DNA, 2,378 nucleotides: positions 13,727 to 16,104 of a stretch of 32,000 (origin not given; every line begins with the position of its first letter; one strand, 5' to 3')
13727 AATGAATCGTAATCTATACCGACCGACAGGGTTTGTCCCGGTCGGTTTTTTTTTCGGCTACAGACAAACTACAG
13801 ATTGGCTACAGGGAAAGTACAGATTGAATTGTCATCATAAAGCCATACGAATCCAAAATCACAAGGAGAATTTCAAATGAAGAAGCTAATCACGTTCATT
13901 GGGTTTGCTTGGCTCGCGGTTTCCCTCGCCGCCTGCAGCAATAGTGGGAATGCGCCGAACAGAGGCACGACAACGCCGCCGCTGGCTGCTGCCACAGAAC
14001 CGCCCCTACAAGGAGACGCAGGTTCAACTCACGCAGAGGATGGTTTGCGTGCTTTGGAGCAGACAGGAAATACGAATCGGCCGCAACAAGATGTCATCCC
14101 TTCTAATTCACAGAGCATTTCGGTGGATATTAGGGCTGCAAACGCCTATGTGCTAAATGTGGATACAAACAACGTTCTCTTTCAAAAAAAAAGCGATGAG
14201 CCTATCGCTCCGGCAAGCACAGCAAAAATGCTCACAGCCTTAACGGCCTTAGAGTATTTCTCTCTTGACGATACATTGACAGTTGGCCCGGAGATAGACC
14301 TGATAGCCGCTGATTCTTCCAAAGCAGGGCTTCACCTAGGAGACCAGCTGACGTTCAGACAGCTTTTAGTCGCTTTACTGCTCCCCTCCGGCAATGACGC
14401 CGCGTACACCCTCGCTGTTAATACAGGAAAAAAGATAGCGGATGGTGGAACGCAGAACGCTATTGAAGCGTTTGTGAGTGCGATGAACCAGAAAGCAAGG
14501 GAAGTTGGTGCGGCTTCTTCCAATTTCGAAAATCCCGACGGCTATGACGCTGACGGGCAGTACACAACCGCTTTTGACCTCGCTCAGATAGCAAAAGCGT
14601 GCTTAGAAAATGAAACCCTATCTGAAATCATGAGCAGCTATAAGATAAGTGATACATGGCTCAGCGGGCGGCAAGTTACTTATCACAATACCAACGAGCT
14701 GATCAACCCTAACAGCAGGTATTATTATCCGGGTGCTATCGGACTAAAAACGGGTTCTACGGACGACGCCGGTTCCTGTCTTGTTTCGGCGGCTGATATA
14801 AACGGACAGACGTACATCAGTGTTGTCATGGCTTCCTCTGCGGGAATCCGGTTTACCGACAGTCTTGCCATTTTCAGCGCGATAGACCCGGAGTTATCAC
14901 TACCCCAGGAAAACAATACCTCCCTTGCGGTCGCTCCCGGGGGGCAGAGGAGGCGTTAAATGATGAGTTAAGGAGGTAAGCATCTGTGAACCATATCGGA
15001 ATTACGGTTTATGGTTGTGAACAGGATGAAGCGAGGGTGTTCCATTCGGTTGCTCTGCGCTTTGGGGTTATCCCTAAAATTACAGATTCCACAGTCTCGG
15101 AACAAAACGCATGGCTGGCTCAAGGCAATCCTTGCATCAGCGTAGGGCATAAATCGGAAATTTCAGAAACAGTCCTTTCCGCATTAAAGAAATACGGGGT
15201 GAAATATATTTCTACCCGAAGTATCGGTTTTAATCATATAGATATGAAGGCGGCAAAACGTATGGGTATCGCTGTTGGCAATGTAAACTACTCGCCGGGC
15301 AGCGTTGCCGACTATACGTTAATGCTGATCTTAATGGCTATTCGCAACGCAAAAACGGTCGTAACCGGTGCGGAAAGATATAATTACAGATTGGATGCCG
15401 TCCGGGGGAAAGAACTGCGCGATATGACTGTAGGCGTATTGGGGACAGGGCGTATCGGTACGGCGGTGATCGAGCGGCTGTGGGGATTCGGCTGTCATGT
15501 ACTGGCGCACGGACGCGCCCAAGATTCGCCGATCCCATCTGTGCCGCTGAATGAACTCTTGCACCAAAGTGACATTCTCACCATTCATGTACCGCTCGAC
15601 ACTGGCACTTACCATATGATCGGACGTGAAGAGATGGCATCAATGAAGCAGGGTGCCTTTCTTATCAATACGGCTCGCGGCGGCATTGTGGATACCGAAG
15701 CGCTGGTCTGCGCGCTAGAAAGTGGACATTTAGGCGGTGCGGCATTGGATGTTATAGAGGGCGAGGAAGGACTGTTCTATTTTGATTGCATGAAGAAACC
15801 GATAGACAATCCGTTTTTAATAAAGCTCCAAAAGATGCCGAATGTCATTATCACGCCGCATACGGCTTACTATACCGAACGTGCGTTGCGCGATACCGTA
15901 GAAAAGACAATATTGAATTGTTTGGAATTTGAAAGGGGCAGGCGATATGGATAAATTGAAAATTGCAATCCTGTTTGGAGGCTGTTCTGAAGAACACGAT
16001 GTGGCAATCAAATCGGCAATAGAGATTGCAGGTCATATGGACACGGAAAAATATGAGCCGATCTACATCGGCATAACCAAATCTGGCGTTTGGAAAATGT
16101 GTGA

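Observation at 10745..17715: Chromosomal van island with a mosaic gene set: VanB-like regulators, VanA/VanF-like ligase, VanZ, and a serine DD-carboxypeptidase in place of VanY/VanW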

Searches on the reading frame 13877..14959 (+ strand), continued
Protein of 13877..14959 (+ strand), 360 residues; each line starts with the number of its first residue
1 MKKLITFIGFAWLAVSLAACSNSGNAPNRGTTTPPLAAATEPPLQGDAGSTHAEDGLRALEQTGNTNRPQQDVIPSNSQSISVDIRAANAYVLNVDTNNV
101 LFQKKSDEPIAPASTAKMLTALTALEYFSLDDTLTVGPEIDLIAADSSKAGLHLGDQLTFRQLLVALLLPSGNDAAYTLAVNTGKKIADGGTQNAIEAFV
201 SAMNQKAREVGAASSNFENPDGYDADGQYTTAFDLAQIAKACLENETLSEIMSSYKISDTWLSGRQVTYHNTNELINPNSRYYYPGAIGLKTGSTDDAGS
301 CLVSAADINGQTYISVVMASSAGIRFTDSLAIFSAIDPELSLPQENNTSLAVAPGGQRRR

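Call 25: search_protein_families(library=pfam, proteins=[L002:3917-5374:+, L002:5388-6065:+, L002:6070-6963:+, L002:6975-7733:+, L002:7730-8701:+, L002:10547-11497:+, L002:11508-11930:+, L004:10144-10965:+, L002:12453-14288:+], max_evalue=0.001)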
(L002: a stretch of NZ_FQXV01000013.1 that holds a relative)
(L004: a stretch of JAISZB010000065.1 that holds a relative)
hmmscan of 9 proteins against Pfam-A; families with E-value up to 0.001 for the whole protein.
L002:3917-5374:+ (485 aa): 1 family
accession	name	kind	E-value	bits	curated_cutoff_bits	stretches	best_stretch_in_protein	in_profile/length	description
PF02687.27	FtsX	-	2.8e-14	53.6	25.5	1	323-477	2-120/120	FtsX-like permease C-terminal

L002:5388-6065:+ (225 aa): 6 families
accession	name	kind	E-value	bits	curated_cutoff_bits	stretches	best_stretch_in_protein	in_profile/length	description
PF00005.33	ABC_tran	-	9.8e-33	114.1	25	1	22-167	2-136/137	ABC transporter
PF02463.25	SMC_N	-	5.6e-06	26.4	40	0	116-212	120-211/220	RecF/RecN/SMC N terminal domain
PF03193.22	RsgA_GTPase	-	8.8e-06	26.1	30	1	22-62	98-137/174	RsgA GTPase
PF13304.12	AAA_21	-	1.6e-05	25.6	27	0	34-54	2-22/304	AAA domain, putative AbiEii toxin, Type IV TA system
PF13555.12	AAA_29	-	0.00045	20.4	27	1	24-48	15-39/61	P-loop containing region of AAA domain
PF13175.12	AAA_15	-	0.00063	19.9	32.1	0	22-51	15-43/374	AAA ATPase domain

L002:6070-6963:+ (297 aa): 1 family
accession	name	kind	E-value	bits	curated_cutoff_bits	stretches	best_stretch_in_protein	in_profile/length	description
PF02687.27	FtsX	-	9.8e-19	68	25.5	1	157-289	2-120/120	FtsX-like permease C-terminal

L002:6975-7733:+ (252 aa): 4 families
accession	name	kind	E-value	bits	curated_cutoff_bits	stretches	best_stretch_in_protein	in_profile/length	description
PF00005.33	ABC_tran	-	3.3e-32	112.4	25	1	21-170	1-136/137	ABC transporter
PF02463.25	SMC_N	-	4.7e-06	26.6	40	1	108-217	109-213/220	RecF/RecN/SMC N terminal domain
PF13304.12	AAA_21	-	0.00023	21.8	27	0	34-54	2-22/304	AAA domain, putative AbiEii toxin, Type IV TA system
PF13555.12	AAA_29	-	0.0006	20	27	0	23-48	14-39/61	P-loop containing region of AAA domain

L002:7730-8701:+ (323 aa): 1 family
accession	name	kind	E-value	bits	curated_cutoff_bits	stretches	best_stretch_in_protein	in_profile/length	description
PF13407.12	Peripla_BP_4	-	9.1e-28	97.9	35.1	1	42-296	1-256/258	Periplasmic binding protein domain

L002:10547-11497:+ (316 aa): 1 family
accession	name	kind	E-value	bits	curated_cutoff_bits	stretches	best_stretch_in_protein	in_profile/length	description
PF10117.15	McrBC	-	5.9e-35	121.2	23.9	1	10-270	64-317/318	McrBC 5-methylcytosine restriction system component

L002:11508-11930:+ (140 aa): 3 families
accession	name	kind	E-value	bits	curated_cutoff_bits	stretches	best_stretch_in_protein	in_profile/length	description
PF03852.21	Vsr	-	8.8e-30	102.8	27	1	3-75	1-73/74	DNA mismatch endonuclease Vsr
PF18741.7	MTES_1575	-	7.6e-07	29.6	38.2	0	93-134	53-94/96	REase_MTES_1575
PF04480.18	DUF559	-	2.1e-06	28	20.6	1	94-136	66-108/109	Protein of unknown function (DUF559)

L004:10144-10965:+ (273 aa): 1 family
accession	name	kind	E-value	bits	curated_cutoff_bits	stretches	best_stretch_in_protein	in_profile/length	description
PF04294.18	VanW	-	1.8e-34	118.5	27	1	70-203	1-129/130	VanW like protein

L002:12453-14288:+ (611 aa): 0 families

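Call 50: search_solved_structures(query=window:13877-14959:+, max_evalue=1e-10, show_alignments=1)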
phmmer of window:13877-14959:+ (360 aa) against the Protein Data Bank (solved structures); distinct sequences matched with E-value up to 1e-10: 25.
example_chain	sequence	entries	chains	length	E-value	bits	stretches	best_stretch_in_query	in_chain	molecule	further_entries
1es4_A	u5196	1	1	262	4.6e-32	115.2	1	85-329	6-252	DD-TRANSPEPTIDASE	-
1skf_A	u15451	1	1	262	6.1e-31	111.5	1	85-329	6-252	D-ALANYL-D-ALANINE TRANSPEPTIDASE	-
1es3_A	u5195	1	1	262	6.3e-31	111.5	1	85-329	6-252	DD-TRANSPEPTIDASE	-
1esi_A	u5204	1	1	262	1.1e-30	110.6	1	85-322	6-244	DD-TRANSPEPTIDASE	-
1es5_A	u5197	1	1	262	1.6e-30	110.1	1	85-329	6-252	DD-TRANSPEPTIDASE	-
1es2_A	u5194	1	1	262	1.6e-30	110.1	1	85-329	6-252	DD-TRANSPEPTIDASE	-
1j9m_A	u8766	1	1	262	3.7e-30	108.9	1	85-329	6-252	DD-transpeptidase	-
4ppr_A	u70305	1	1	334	1.9e-22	83.6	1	82-318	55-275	Penicillin-binding protein DacB1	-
6osu_A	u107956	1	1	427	8.2e-22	81.5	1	82-245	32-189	D-alanyl-D-alanine carboxypeptidase (Penicillin binding protein) family protein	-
3mfd_A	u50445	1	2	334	9.8e-22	81.3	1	81-318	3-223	D-alanyl-D-alanine carboxypeptidase dacB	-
4p0m_A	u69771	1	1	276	2.4e-21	80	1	72-318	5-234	D-alanyl-D-alanine carboxypeptidase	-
4rye_A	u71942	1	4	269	4e-21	79.2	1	71-318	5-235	D-alanyl-D-alanine carboxypeptidase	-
4k91_A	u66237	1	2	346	5.1e-17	65.8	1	87-321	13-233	D-ala-D-ala-carboxypeptidase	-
3it9_A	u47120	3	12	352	1.2e-16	64.6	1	82-330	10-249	D-alanyl-D-alanine carboxypeptidase dacC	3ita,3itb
5zqa_A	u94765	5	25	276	1.1e-15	61.4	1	74-330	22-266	Lmo2812 protein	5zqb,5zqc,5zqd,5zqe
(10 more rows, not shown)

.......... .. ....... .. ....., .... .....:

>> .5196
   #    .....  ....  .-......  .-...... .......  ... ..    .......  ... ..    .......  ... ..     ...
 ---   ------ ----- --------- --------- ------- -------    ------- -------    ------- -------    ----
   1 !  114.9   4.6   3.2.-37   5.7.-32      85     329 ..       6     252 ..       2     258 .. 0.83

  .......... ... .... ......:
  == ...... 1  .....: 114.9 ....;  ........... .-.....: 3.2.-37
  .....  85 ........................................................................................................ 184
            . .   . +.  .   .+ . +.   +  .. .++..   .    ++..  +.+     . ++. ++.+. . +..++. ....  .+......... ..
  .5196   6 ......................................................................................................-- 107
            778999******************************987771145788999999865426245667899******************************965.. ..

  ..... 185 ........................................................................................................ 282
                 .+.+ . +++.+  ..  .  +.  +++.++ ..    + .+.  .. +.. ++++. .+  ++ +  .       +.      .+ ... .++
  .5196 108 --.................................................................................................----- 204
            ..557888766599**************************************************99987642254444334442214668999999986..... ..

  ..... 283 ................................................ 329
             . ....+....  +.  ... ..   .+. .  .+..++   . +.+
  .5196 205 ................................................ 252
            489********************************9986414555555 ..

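Call 56: find_encoding_contigs(protein=P0002, flank=7000, max_places=2)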
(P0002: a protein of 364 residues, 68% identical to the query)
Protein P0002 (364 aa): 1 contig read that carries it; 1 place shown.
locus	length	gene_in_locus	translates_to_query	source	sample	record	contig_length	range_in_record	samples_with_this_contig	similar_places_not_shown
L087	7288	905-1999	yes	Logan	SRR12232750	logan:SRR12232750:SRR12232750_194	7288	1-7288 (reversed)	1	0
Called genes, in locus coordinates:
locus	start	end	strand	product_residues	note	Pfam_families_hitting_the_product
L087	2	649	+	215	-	?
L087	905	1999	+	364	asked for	PF00768:Peptidase_S11, PF02113:Peptidase_S13 (weak)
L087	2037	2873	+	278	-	PF04294:VanW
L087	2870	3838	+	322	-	PF00389:2-Hacid_dh, PF02826:2-Hacid_dh_C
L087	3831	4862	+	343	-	PF01820:Dala_Dala_lig_N, PF02222:ATP-grasp, PF02655:ATP-grasp_3, PF07478:Dala_Dala_lig_C, PF13535:ATP-grasp_4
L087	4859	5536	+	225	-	PF01427:Peptidase_M15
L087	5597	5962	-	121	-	PF13560:HTH_31, PF12844:HTH_19, PF01381:HTH_3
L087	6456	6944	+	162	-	PF08281:Sigma70_r4_2, PF04545:Sigma70_r4 (faint)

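Call 57: find_encoding_contigs(protein=P0093, flank=7000, max_places=2)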
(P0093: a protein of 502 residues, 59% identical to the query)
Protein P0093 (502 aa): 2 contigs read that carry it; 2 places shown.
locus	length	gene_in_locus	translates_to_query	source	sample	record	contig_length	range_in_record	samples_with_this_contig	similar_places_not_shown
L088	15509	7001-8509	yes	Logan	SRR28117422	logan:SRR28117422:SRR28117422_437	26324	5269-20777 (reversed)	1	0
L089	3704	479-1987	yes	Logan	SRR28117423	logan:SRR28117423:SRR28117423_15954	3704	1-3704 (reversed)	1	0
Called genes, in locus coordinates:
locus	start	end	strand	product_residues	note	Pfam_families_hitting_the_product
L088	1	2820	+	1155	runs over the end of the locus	PF13306:LRR_5, PF03160:Calx-beta, PF00395:SLH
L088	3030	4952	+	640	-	PF01751:Toprim, PF01131:Topoisom_bac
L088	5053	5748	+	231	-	PF00072:Response_reg, PF00486:Trans_reg_C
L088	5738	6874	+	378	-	PF00512:HisKA, PF02518:HATPase_c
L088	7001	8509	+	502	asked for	PF04892:VanZ-LLP1, PF00768:Peptidase_S11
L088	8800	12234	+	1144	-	PF00873:ACR_tran, PF03176:MMPL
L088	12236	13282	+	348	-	PF25919:BSH_CusB (faint), PF25917:BSH_RND, PF25973:BSH_CzcB, PF25954:Beta-barrel_RND_2, PF25990:Beta-barrel_YknX (weak), PF25989:YknX_C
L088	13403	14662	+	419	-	PF01208:URO-D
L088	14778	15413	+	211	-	PF02607:B12-binding_2, PF02310:B12-binding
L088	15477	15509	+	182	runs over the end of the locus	PF10050:DUF2284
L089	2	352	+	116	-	?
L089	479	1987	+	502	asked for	PF04892:VanZ-LLP1, PF00768:Peptidase_S11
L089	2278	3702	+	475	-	?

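Call 58: find_encoding_contigs(protein=P0003, flank=8000, max_places=2)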
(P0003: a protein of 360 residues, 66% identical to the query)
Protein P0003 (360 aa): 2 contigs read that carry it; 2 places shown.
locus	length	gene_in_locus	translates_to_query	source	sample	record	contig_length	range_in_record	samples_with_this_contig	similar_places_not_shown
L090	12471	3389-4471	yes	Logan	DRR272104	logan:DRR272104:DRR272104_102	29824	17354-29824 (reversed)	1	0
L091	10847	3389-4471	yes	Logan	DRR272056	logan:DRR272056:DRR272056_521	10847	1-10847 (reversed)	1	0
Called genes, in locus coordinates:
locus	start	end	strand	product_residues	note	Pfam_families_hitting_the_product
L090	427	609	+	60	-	-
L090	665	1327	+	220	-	PF00072:Response_reg, PF00486:Trans_reg_C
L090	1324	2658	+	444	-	PF00672:HAMP, PF00512:HisKA (weak), PF02518:HATPase_c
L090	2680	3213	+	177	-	PF04892:VanZ-LLP1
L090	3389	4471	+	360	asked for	PF02113:Peptidase_S13, PF00768:Peptidase_S11, PF13354:Beta-lactamase2 (weak)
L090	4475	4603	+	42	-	-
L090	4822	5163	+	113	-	-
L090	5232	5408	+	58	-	-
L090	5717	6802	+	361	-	-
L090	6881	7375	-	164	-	PF00383:dCMP_cyt_deam_1, PF14437:MafB19-deam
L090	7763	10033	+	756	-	PF00672:HAMP, PF00989:PAS, PF08448:PAS_4, PF13188:PAS_8 (weak), PF13426:PAS_9, PF08447:PAS_3 (weak), PF00512:HisKA, PF02518:HATPase_c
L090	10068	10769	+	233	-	PF01479:S4, PF00849:PseudoU_synth_2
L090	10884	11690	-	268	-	PF13677:MotB_plug, PF00691:OmpA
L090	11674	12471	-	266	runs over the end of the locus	PF20560:MotA_N, PF01618:MotA_ExbB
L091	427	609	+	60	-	-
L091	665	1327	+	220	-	PF00072:Response_reg, PF00486:Trans_reg_C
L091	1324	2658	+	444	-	PF00672:HAMP, PF00512:HisKA (weak), PF02518:HATPase_c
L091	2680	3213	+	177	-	PF04892:VanZ-LLP1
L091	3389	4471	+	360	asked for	PF02113:Peptidase_S13, PF00768:Peptidase_S11, PF13354:Beta-lactamase2 (weak)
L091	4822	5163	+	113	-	-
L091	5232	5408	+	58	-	-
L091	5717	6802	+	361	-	-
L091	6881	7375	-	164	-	PF00383:dCMP_cyt_deam_1, PF14437:MafB19-deam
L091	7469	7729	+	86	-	-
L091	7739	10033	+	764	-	PF00672:HAMP, PF00989:PAS, PF08448:PAS_4, PF13188:PAS_8 (weak), PF13426:PAS_9, PF08447:PAS_3 (weak), PF00512:HisKA, PF02518:HATPase_c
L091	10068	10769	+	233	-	PF01479:S4, PF00849:PseudoU_synth_2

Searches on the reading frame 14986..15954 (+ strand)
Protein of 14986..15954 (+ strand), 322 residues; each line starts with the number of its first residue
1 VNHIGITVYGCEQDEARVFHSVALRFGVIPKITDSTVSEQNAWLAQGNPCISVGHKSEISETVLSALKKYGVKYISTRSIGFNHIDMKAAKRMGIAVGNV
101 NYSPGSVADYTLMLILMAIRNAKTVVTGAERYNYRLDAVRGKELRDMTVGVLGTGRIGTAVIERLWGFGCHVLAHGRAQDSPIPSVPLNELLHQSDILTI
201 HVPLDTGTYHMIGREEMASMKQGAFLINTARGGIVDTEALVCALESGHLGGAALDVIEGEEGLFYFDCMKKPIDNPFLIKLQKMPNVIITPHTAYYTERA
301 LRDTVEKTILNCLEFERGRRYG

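Call 3: search_protein_families(library=ncbifam, proteins=[window:14986-15954:+], max_evalue=0.00001)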
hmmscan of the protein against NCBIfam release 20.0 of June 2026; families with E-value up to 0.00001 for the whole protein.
window:14986-15954:+ (322 aa): 21 families
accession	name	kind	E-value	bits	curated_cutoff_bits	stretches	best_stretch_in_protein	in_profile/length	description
NF000492.1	vanH_gen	exception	6.2e-163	541.2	540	1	6-317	1-312/312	D-lactate dehydrogenase VanH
NF000371.1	vanH_Agroup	exception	7.9e-155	514.9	700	1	1-319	1-319/322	VanH-A/VanH-Pt family D-lactate dehydrogenase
NF000151.1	vanH-Ac1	exception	8.4e-136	452.9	750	1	5-319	36-351/351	D-lactate dehydrogenase VanH-Ac1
NF000112.1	vanH-Amyco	exception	1.6e-132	442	625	1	5-317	29-341/348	VanH-AOV family D-lactate dehydrogenase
NF000004.1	vanH-D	exception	6.2e-130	433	550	1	3-318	4-319/323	D-lactate dehydrogenase VanH-D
NF000128.1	vanH-Sc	exception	3.3e-126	420.9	650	1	5-320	20-335/337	D-lactate dehydrogenase VanH-Sc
NF006374.0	PRK08605.1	subfamily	2.3e-58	197.8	356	1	6-314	4-320/332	D-lactate dehydrogenase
NF005069.0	PRK06487.1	equivalog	4.7e-49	167.2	448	1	51-318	51-313/320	2-hydroxyacid dehydrogenase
NF009127.0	PRK12480.1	equivalog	6.5e-48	163.4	579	1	59-309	57-313/330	D-lactate dehydrogenase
TIGR01327.1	PGDH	equivalog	1.7e-44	152.5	454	1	55-302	48-287/525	phosphoglycerate dehydrogenase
NF005387.0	PRK06932.1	equivalog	6.6e-42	143.6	492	1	51-316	47-310/314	2-hydroxyacid dehydrogenase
NF008759.0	PRK11790.1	equivalog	4.4e-41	140.9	404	1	50-303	57-304/410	phosphoglycerate dehydrogenase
NF009714.1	PRK13243.1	equivalog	5.3e-41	141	455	1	59-319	57-316/332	glyoxylate reductase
NF006263.0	PRK08410.1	equivalog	1e-39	136.8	389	1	50-317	44-308/311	D-2-hydroxyacid dehydrogenase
NF005750.0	PRK07574.1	equivalog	1.1e-36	126.7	329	1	72-256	115-310/386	NAD-dependent formate dehydrogenase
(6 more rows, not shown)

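Call 4: search_protein_families(library=pfam, proteins=[window:14986-15954:+], max_evalue=0.00001)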
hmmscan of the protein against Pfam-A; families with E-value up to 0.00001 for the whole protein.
window:14986-15954:+ (322 aa): 2 families
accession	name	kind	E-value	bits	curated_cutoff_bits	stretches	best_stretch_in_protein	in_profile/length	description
PF02826.25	2-Hacid_dh_C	-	1.3e-49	168.4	25.1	1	112-294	1-178/178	D-isomer specific 2-hydroxyacid dehydrogenase, NAD binding domain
PF00389.36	2-Hacid_dh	-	1.8e-19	70.2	24.6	1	31-319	23-127/134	D-isomer specific 2-hydroxyacid dehydrogenase, catalytic domain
